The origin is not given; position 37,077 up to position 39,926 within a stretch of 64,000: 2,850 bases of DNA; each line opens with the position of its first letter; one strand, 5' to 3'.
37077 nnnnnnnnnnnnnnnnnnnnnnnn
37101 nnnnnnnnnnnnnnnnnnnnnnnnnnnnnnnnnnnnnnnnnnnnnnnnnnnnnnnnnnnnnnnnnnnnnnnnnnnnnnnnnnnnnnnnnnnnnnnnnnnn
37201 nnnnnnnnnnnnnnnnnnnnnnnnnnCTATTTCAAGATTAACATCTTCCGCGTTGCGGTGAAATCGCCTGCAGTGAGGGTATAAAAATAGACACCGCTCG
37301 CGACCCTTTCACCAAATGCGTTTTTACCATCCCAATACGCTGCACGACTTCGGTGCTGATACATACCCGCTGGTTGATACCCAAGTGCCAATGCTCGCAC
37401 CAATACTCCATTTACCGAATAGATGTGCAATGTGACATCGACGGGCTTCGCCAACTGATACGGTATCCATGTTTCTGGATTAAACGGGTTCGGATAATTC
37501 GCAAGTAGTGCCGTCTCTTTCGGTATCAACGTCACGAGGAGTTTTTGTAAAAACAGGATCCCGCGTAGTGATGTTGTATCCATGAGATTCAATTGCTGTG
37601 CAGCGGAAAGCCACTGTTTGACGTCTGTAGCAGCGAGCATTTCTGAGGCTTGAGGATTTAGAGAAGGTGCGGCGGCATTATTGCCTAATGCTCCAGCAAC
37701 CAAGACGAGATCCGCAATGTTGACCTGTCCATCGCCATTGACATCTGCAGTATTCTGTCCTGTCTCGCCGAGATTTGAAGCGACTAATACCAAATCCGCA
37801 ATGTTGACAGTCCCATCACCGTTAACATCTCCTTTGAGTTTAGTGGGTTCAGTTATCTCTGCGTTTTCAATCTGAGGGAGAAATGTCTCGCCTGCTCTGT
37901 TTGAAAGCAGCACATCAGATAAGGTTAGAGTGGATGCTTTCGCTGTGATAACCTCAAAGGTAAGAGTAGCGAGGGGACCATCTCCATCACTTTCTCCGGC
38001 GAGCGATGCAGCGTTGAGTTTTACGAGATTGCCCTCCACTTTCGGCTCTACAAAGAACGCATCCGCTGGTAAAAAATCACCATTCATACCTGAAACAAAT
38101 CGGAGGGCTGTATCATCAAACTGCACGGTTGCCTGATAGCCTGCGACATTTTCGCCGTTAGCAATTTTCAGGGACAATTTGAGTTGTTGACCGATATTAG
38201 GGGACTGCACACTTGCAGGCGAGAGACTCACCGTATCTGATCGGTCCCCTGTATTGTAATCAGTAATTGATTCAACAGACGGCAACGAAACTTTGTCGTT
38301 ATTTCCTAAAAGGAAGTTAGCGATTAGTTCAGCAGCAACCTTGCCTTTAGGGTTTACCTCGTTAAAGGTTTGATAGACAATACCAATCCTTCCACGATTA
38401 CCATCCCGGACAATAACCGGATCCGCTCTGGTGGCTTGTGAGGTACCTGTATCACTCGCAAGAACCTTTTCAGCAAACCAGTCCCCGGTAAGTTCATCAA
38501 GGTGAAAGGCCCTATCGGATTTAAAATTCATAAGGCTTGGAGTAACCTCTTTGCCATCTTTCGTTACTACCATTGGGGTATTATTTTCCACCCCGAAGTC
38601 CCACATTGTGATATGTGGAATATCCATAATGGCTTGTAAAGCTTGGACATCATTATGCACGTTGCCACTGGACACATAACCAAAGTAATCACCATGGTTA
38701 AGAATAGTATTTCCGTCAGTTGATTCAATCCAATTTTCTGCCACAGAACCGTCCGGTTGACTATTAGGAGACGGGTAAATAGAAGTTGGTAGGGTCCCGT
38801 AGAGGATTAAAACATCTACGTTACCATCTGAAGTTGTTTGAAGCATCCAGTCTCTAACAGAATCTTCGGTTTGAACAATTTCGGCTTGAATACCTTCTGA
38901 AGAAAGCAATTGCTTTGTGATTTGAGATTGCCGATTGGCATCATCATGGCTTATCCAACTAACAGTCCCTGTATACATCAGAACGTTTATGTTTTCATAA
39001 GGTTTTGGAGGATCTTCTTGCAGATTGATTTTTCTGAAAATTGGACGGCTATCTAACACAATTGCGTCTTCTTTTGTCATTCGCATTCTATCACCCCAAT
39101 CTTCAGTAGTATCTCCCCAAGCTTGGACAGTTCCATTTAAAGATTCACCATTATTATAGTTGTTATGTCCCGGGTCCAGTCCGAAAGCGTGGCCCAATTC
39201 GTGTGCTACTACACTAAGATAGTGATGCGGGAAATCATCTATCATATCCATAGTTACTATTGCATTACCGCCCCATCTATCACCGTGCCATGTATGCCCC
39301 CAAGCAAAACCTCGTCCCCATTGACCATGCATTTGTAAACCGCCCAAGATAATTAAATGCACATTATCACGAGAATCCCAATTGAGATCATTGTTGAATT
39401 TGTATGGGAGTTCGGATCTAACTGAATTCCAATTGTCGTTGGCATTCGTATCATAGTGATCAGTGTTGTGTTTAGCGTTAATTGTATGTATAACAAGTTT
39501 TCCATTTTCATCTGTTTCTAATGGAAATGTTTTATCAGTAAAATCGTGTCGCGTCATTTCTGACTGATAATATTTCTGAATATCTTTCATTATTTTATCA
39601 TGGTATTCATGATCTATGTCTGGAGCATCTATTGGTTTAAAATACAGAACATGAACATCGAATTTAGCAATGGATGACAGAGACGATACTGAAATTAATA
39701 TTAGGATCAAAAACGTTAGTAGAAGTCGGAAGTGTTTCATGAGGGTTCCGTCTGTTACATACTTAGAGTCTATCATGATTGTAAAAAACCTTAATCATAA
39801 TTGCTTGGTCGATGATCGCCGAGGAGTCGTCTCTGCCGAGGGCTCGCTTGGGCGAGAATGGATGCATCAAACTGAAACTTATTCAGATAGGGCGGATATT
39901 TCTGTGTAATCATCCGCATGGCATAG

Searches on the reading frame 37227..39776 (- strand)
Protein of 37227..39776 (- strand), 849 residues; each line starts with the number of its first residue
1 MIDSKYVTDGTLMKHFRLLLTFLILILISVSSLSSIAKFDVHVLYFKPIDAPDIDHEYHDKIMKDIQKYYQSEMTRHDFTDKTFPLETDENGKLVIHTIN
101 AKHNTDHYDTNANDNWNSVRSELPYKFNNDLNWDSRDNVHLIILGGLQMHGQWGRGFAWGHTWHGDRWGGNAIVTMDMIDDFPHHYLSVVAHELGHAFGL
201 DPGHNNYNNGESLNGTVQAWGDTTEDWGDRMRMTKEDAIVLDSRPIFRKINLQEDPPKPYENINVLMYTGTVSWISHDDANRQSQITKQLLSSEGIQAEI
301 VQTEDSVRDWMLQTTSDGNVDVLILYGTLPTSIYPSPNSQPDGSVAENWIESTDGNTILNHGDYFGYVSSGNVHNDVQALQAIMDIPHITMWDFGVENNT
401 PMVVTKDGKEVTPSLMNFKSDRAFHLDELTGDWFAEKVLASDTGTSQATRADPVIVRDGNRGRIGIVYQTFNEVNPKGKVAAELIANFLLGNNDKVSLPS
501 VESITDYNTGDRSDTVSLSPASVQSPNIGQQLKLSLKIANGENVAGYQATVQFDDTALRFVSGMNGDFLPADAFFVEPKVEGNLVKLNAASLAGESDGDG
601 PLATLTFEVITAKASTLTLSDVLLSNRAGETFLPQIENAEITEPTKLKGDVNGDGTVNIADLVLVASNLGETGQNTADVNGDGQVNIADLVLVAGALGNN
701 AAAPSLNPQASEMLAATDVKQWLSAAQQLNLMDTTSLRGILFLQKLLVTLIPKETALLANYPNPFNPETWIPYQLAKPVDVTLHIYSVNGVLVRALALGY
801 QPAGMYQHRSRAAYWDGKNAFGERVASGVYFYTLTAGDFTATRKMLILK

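Call 55: search_protein_families(library=pfam, proteins=[window:37227-39776:-], max_evalue=0.01)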
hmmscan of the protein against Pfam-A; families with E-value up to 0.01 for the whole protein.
window:37227-39776:- (849 aa): 8 families
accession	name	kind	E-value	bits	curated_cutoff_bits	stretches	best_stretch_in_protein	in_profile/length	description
PF00404.24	Dockerin_1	-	5.6e-10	39.7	22.9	1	648-696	1-55/57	Dockerin type I domain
PF00963.24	Cohesin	-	6.7e-08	33.3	24.1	1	518-618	3-110/139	Cohesin domain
PF13860.13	FlgD_ig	-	1.6e-07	31.6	27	1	773-836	16-75/79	FlgD Ig-like domain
PF13688.12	Reprolysin_5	-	5.7e-05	23.9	27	1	54-201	11-156/196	Metallo-peptidase family M12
PF00036.39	EF-hand_1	-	0.00061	19.6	25.4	0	676-692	8-24/29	EF hand domain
PF18962.6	Por_Secre_tail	-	0.0014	19.3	27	0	761-847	2-75/75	Secretion system C-terminal sorting domain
PF13585.12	CHU_C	-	0.0038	17.8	27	0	805-838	41-75/86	CHU_C Type IX secretion signal domain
PF13582.12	Reprolysin_3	-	0.0046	17.9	22.4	0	100-200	30-120/123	Metallo-peptidase family M12B Reprolysin-like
